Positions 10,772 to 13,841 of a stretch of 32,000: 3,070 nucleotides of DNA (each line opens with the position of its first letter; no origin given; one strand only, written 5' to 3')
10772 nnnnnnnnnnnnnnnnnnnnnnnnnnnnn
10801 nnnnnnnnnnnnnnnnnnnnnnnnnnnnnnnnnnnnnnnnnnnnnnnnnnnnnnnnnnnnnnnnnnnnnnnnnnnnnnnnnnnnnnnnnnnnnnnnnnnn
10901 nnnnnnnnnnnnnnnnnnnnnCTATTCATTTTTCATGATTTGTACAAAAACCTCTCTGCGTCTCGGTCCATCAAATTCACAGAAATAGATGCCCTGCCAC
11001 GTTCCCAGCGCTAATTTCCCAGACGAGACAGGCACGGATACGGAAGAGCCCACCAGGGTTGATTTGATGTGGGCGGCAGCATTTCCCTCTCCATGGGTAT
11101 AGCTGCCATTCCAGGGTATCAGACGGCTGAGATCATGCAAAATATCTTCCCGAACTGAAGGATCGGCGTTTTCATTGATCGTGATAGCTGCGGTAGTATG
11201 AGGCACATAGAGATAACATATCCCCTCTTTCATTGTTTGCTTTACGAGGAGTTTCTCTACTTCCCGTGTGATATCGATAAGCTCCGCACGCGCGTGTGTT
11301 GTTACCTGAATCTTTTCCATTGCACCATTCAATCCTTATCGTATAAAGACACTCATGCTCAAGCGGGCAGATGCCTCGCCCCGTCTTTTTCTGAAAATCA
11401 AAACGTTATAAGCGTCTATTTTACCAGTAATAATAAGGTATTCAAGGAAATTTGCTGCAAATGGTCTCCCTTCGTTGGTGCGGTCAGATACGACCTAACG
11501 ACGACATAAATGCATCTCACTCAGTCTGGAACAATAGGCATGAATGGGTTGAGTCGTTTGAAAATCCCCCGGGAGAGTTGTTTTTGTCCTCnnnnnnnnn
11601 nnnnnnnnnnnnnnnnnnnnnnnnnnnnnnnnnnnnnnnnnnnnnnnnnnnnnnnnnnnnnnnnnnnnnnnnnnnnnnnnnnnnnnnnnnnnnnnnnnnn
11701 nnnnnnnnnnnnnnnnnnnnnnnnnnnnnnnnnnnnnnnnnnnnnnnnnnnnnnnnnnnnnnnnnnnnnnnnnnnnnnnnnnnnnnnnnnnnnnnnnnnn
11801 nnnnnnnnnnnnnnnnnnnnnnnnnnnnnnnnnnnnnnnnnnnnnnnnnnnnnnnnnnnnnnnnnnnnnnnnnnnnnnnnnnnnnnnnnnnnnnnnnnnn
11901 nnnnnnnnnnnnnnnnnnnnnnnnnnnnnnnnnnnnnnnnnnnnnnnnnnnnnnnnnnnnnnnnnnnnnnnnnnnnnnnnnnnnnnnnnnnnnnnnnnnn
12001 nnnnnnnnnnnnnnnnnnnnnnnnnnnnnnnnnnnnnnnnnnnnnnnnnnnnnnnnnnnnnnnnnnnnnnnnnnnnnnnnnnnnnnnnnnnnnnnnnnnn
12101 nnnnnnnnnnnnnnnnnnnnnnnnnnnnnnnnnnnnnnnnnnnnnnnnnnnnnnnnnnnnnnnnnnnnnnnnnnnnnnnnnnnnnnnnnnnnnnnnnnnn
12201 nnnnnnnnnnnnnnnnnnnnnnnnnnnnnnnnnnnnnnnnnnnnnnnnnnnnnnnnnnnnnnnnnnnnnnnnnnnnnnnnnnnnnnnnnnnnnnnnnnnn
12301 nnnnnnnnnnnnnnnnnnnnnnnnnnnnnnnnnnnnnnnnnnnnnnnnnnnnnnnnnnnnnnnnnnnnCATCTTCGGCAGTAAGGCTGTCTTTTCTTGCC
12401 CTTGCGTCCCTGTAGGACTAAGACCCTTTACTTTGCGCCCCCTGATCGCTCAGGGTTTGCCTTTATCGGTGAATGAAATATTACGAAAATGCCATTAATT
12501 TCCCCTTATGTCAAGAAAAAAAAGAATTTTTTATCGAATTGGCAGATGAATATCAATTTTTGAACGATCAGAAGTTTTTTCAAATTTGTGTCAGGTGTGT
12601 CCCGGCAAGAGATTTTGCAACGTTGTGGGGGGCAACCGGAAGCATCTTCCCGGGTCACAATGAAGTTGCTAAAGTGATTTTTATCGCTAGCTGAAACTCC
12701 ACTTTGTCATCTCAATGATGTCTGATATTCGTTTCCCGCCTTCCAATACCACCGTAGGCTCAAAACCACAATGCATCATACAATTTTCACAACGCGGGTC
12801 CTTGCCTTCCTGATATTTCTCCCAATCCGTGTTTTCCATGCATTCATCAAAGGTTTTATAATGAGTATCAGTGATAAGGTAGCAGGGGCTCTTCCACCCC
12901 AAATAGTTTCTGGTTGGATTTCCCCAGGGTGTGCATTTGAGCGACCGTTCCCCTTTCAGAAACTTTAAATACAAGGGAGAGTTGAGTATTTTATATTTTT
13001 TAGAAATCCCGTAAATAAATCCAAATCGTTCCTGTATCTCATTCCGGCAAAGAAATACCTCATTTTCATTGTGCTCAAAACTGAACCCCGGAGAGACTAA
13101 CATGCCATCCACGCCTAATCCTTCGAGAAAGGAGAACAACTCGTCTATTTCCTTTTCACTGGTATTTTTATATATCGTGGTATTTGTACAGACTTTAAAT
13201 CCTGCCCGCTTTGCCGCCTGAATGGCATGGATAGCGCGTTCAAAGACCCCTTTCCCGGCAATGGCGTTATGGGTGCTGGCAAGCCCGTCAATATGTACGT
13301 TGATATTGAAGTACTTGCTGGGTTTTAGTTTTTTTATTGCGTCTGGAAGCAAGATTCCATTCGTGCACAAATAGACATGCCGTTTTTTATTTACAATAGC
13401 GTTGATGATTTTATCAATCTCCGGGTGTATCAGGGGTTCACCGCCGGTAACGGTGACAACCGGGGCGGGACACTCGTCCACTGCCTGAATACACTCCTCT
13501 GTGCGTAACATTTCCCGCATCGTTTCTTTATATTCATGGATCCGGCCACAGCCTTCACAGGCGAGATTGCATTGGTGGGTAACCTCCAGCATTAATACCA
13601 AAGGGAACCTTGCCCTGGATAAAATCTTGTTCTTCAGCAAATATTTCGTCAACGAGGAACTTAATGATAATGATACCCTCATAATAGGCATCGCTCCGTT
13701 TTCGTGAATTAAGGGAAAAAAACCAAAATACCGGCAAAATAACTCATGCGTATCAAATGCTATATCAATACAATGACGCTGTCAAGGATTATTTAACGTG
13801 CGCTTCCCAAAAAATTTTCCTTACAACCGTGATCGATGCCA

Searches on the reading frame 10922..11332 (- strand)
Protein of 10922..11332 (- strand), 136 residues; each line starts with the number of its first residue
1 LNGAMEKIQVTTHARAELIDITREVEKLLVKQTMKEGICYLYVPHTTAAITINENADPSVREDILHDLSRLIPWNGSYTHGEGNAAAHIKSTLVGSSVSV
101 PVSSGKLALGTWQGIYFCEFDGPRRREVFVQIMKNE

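Call 12: search_protein_families(library=ncbifam, proteins=[window:10922-11332:-], max_evalue=0.001)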
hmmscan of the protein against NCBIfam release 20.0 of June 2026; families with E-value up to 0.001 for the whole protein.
window:10922-11332:- (136 aa): 1 family
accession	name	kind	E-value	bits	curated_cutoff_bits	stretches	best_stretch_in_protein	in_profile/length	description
TIGR00149.1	TIGR00149_YjbQ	hypoth_equivalog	2e-51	173.2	67.75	1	7-133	2-130/132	secondary thiamine-phosphate synthase enzyme YjbQ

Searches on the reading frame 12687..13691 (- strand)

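Call 12: search_protein_families(library=ncbifam, proteins=[window:12687-13691:-], max_evalue=0.001)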
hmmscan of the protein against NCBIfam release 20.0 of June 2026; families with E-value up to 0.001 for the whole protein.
window:12687-13691:- (334 aa): 68 families (the best 25 are shown)
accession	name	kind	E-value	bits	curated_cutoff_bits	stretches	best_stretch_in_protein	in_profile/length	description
TIGR03470.1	HpnH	equivalog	1.9e-131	437.9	225.05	1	4-316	1-317/318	adenosyl-hopene transferase HpnH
TIGR02666.1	moaA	equivalog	7.3e-25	87.6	284.05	1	33-193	12-184/336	GTP 3',8-cyclase MoaA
TIGR04545.1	rSAM_ahbD_hemeb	equivalog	3.7e-22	79.2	500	1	34-196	3-169/339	heme b synthase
TIGR04053.2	TIGR04053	equivalog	5.5e-22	78.5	395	1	29-230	6-214/366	TIGR04053 family radical SAM/SPASM domain-containing protein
TIGR02668.1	moaA_archaeal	equivalog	2.5e-21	76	325.25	1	34-190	13-174/303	GTP 3',8-cyclase MoaA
TIGR03961.1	rSAM_PTO1314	hypoth_equivalog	1.1e-20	74.2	306.05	1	24-315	16-309/332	PTO1314 family radical SAM protein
NF001199.0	PRK00164.2-1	equivalog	3.7e-20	72.3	231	1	33-190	14-176/308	GTP 3',8-cyclase MoaA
TIGR04051.1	rSAM_NirJ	equivalog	5.9e-20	71.5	515.45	1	32-199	3-173/354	heme d1 biosynthesis radical SAM protein NirJ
TIGR04054.1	rSAM_NirJ1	equivalog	1e-19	70.5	650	1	32-193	37-201/387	putative heme d1 biosynthesis radical SAM protein NirJ1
TIGR04250.1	SCM_rSAM_ScmE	equivalog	7e-19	67.9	400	1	33-218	5-188/358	SynChlorMet cassette radical SAM/SPASM protein ScmE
TIGR04546.1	rSAM_ahbC_deAc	equivalog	9.1e-19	67.5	650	1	25-192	34-203/390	12,18-didecarboxysiroheme deacetylase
NF049973.1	radical_Rv1681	equivalog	1.2e-18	67.1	380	1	36-195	77-240/326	Rv1681 family radical SAM protein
TIGR04347.1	pseudo_SAM_Halo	equivalog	4.3e-18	65.7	525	1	31-196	38-206/390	TIGR04347 family pseudo-SAM/SPASM protein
TIGR03962.1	mycofact_rSAM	equivalog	8.6e-18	64.6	265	1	29-193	10-177/339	mycofactocin radical SAM maturase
NF050035.1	rSAM_WgK_link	exception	1.8e-17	63.4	650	1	29-184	7-167/367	radical SAM/SPASM peptide maturase WgkB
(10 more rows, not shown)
